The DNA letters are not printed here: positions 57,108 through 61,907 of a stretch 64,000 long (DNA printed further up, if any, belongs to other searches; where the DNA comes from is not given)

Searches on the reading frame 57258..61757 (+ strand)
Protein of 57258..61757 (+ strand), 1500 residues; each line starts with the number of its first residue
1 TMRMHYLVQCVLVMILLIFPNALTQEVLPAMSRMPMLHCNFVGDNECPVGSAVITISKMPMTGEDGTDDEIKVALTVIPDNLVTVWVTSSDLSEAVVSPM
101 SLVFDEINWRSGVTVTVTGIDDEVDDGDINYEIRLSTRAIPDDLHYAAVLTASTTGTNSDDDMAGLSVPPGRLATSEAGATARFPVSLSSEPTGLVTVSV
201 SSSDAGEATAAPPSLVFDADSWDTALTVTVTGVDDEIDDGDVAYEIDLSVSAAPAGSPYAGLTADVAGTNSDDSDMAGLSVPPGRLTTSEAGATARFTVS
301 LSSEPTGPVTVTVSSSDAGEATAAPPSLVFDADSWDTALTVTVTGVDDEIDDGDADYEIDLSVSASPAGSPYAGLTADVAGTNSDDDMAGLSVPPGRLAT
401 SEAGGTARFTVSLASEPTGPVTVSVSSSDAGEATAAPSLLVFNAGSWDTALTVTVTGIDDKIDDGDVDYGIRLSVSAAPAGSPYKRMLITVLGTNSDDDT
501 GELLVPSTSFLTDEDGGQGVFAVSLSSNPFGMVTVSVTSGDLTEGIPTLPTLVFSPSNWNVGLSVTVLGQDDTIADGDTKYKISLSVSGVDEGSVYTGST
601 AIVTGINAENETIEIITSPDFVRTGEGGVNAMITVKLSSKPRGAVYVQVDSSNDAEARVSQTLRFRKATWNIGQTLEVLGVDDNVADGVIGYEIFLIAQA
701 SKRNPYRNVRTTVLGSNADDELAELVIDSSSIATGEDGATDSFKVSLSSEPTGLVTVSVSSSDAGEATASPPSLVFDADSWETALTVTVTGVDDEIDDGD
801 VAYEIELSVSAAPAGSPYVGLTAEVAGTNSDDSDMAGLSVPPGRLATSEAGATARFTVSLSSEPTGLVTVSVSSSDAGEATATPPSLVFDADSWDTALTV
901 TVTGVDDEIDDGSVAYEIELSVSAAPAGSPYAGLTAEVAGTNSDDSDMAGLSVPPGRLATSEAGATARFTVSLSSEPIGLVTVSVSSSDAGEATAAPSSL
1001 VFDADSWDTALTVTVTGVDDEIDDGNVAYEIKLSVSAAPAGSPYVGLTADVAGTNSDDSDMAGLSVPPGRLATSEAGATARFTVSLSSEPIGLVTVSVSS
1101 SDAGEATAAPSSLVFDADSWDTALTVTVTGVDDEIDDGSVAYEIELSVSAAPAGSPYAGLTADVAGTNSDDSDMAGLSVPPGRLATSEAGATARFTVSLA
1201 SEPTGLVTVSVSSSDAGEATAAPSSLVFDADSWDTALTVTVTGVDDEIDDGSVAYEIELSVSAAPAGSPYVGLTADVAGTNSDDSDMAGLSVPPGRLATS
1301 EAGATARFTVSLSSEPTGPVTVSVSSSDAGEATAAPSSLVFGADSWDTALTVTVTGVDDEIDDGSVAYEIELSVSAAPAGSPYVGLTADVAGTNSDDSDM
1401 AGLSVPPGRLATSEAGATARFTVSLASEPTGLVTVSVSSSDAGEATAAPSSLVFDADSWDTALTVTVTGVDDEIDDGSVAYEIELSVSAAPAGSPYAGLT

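Call 75: search_protein_families(library=pfam, proteins=[window:57258-61757:+], max_evalue=0.01)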
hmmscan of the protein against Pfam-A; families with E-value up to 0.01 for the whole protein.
window:57258-61757:+ (1500 aa): 4 families
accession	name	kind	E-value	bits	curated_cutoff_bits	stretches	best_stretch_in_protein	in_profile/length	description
PF20762.2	DUF6836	-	6.8e-12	46.3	24.2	0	854-886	70-102/115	Domain of unknown function (DUF6836)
PF02120.21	Flg_hook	-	1.9e-08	34.4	29.8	0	398-430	4-36/85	Flagellar hook-length control protein FliK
PF01063.24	Aminotran_4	-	5.2e-08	33.4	28.5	0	332-375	52-95/223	Amino-transferase class IV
PF19410.4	DUF5980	-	0.0057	17.5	27.1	0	916-951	24-59/97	Family of unknown function (DUF5980)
